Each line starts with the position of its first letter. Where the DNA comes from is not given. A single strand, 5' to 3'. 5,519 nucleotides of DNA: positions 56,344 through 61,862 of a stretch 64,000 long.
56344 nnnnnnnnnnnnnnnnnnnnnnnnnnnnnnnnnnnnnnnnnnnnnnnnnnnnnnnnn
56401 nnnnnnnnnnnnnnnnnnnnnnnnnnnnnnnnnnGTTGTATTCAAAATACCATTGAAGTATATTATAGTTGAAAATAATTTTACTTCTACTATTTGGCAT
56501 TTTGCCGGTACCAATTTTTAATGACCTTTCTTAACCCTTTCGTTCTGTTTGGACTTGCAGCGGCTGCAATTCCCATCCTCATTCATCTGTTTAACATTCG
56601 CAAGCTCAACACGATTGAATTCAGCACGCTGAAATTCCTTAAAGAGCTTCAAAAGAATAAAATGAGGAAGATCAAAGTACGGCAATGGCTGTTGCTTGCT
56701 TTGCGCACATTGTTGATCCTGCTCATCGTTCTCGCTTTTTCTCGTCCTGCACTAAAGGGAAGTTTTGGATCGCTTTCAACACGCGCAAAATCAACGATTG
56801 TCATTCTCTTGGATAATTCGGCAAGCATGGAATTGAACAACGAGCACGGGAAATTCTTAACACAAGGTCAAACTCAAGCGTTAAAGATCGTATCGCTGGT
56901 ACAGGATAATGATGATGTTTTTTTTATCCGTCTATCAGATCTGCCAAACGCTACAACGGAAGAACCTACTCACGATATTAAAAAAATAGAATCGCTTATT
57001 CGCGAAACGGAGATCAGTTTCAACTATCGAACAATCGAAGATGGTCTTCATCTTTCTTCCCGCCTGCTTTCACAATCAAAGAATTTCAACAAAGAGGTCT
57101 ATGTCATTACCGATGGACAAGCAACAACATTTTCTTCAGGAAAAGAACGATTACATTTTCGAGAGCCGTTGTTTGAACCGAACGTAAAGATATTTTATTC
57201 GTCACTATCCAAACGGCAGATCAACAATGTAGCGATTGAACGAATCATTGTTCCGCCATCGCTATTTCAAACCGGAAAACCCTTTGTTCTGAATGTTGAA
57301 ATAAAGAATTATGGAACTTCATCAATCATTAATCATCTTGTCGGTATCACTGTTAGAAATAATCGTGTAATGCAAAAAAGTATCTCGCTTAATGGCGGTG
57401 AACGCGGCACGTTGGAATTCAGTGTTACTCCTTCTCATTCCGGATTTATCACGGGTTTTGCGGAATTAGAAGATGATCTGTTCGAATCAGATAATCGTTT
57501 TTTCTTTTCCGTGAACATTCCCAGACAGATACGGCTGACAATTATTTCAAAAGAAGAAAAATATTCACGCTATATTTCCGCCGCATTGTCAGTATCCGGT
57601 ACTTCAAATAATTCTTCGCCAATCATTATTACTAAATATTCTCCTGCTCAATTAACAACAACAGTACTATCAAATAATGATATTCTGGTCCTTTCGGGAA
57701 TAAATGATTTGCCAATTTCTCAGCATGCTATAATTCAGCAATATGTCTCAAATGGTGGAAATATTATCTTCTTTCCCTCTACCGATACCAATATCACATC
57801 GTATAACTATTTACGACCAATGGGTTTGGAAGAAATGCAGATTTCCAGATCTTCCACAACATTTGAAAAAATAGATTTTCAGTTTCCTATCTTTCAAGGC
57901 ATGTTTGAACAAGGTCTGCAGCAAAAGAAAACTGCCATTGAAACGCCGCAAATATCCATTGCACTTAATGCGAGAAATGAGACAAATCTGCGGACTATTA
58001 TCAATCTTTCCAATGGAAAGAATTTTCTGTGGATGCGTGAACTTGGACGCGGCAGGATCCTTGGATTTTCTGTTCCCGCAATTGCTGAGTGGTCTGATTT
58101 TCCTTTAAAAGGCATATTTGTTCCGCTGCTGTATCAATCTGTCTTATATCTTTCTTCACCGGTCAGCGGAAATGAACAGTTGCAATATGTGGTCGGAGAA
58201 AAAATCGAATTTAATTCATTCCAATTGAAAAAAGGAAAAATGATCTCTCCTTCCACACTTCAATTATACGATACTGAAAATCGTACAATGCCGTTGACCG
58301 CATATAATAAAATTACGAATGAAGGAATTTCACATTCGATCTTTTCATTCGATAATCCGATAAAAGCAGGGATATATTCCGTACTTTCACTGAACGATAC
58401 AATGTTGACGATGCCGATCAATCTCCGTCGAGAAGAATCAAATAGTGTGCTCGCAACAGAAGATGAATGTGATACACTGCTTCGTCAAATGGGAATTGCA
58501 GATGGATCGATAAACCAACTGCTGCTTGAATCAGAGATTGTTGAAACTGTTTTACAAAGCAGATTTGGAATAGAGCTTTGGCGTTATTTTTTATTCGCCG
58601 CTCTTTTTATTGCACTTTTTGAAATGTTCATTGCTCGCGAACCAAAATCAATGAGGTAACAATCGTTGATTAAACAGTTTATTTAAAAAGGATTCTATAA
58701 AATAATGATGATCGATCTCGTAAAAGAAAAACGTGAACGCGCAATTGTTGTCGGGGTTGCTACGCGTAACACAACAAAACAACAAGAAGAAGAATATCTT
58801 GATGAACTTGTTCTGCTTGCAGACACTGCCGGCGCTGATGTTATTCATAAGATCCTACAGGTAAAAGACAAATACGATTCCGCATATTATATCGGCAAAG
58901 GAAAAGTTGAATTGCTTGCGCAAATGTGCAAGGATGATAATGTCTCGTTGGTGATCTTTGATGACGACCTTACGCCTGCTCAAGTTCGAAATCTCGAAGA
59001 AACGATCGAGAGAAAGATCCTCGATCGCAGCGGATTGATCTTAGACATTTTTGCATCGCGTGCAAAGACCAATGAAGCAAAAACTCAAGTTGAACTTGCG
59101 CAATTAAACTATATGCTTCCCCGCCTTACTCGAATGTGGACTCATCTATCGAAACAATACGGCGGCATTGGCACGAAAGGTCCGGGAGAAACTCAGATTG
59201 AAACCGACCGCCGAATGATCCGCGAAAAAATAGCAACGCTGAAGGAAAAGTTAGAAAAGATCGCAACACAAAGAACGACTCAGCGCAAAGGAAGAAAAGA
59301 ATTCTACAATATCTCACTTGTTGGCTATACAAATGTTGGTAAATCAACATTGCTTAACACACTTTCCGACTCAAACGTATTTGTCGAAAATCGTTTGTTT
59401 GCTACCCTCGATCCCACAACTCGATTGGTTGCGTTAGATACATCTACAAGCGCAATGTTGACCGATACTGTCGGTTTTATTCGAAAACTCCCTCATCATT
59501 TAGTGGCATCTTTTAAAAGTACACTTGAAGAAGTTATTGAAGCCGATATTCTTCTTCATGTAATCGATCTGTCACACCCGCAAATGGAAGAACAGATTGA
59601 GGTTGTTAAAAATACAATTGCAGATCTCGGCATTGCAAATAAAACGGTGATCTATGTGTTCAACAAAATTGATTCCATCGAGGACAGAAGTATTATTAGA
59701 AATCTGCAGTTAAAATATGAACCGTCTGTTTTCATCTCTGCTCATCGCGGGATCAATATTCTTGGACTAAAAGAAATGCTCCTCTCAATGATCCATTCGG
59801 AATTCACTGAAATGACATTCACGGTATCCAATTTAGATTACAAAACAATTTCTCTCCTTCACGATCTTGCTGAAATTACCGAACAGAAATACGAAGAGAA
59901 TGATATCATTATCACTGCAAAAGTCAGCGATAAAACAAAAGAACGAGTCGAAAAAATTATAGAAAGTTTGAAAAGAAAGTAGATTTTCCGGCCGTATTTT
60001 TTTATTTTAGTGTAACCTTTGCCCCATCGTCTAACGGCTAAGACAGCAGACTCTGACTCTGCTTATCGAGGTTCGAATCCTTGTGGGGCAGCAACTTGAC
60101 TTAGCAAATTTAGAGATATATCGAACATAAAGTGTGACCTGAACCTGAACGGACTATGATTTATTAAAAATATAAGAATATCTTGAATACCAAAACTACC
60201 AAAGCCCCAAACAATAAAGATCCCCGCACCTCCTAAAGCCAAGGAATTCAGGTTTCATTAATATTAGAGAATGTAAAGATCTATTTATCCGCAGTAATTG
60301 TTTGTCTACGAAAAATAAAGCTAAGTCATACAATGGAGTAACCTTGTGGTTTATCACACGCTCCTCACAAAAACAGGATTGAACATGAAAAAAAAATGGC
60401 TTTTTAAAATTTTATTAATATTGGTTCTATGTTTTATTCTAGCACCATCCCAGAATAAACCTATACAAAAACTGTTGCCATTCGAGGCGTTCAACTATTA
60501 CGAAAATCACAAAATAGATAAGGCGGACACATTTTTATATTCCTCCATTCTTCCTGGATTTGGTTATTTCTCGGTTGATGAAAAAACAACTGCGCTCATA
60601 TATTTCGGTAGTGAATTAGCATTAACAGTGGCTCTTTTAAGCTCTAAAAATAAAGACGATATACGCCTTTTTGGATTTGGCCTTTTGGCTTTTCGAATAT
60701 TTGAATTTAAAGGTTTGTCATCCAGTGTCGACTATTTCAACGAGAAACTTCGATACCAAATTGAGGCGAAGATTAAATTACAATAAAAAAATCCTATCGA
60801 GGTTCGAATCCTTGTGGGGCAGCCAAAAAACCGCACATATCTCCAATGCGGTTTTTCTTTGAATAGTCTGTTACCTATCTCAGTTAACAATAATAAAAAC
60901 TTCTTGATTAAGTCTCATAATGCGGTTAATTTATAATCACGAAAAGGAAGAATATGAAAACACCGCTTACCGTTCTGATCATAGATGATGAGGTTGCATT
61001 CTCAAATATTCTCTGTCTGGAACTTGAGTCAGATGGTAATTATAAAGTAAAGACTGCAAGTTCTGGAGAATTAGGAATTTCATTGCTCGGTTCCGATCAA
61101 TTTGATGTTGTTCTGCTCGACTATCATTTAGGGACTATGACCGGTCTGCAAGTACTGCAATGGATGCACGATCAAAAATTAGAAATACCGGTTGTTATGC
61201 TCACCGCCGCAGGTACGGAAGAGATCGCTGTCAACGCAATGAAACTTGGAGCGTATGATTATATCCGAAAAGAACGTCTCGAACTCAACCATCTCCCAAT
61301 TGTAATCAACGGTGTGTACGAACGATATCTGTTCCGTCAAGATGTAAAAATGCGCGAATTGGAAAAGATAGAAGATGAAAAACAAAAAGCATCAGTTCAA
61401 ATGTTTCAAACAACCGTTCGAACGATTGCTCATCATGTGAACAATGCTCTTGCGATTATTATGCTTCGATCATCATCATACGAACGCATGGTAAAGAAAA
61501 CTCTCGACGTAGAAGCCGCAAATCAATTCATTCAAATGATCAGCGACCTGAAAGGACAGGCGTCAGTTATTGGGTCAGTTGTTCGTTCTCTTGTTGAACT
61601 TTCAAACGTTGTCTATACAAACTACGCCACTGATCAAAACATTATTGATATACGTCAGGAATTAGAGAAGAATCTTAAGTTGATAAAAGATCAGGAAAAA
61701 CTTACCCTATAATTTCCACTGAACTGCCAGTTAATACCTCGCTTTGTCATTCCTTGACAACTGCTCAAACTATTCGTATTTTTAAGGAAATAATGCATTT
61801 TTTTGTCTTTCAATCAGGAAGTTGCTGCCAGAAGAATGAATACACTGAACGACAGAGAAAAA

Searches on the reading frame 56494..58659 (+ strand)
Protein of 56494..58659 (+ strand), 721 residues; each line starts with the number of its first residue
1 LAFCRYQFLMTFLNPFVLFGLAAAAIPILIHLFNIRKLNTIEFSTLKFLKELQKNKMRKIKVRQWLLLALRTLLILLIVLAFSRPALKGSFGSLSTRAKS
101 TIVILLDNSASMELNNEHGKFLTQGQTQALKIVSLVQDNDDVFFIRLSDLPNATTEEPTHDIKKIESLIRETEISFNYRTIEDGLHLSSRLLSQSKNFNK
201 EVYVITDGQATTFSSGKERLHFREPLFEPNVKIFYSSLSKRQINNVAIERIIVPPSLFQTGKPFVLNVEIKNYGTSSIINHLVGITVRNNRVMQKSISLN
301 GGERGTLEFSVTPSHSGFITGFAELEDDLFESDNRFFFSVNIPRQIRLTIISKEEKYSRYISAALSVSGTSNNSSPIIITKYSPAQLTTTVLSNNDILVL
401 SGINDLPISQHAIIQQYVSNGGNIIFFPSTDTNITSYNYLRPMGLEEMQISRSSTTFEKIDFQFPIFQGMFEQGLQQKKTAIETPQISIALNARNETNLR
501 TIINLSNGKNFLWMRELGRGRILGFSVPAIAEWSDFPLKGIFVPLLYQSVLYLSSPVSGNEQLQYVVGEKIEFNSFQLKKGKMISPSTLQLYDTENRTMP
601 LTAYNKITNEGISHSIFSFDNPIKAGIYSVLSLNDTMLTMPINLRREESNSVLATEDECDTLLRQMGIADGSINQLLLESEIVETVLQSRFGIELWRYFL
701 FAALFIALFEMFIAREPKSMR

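Call 84: search_protein_families(library=pfam, proteins=[window:56494-58659:+], max_evalue=0.001)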
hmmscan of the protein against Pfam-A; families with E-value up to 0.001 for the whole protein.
window:56494-58659:+ (721 aa): 2 families
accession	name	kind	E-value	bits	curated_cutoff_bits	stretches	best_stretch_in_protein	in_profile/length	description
PF07584.16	BatA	-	1.6e-19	70.6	25.9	1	10-85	1-77/77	Aerotolerance regulator N-terminal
PF13519.12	VWA_2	-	1.3e-07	32.7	27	1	102-209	1-107/107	von Willebrand factor type A domain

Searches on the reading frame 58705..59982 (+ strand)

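Call 84: search_protein_families(library=pfam, proteins=[window:58705-59982:+], max_evalue=0.001)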
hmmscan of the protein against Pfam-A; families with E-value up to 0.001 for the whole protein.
window:58705-59982:+ (425 aa): 7 families
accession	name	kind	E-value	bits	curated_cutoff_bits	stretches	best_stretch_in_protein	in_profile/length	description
PF16360.10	GTP-bdg_M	-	1.5e-34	118.8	29.5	1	119-197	1-79/79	GTP-binding GTPase Middle Region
PF13167.11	GTP-bdg_N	-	8.8e-32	110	25.4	1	29-117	1-89/89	GTP-binding GTPase N-terminal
PF01926.29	MMR_HSR1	-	1e-22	80.8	21.9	1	203-321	2-113/113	50S ribosome-binding GTPase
PF02421.24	FeoB_N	-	2.4e-06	27.6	27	1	202-331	2-124/156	Ferrous iron transport protein B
PF16897.10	MMR_HSR1_Xtn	-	0.00014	22.2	35.2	1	314-360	57-101/106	C-terminal region of MMR_HSR1 domain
PF00009.33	GTP_EFTU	-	0.00027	21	26.5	0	279-363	92-186/188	Elongation factor Tu GTP binding domain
PF03193.22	RsgA_GTPase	-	0.00071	19.9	30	0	203-258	109-168/174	RsgA GTPase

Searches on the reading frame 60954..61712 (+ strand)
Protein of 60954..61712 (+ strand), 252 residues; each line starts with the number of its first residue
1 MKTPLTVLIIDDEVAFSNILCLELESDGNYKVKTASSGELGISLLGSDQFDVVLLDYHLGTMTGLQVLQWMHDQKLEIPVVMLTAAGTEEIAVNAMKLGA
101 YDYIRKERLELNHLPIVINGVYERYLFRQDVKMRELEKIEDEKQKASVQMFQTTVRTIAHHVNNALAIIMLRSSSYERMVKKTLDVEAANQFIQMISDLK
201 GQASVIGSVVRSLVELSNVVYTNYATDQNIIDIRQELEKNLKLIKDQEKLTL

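Call 84: search_protein_families(library=pfam, proteins=[window:60954-61712:+], max_evalue=0.001)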
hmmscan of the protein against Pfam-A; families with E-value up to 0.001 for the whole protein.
window:60954-61712:+ (252 aa): 2 families
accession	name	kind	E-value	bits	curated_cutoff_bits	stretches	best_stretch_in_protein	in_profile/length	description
PF00072.30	Response_reg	-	8.1e-24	84.4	30.2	1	7-107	1-100/111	Response regulator receiver domain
PF20274.4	cREC_REC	-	8.9e-05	23.5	27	1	30-75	13-60/88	Cyclic-phosphate processing Receiver domain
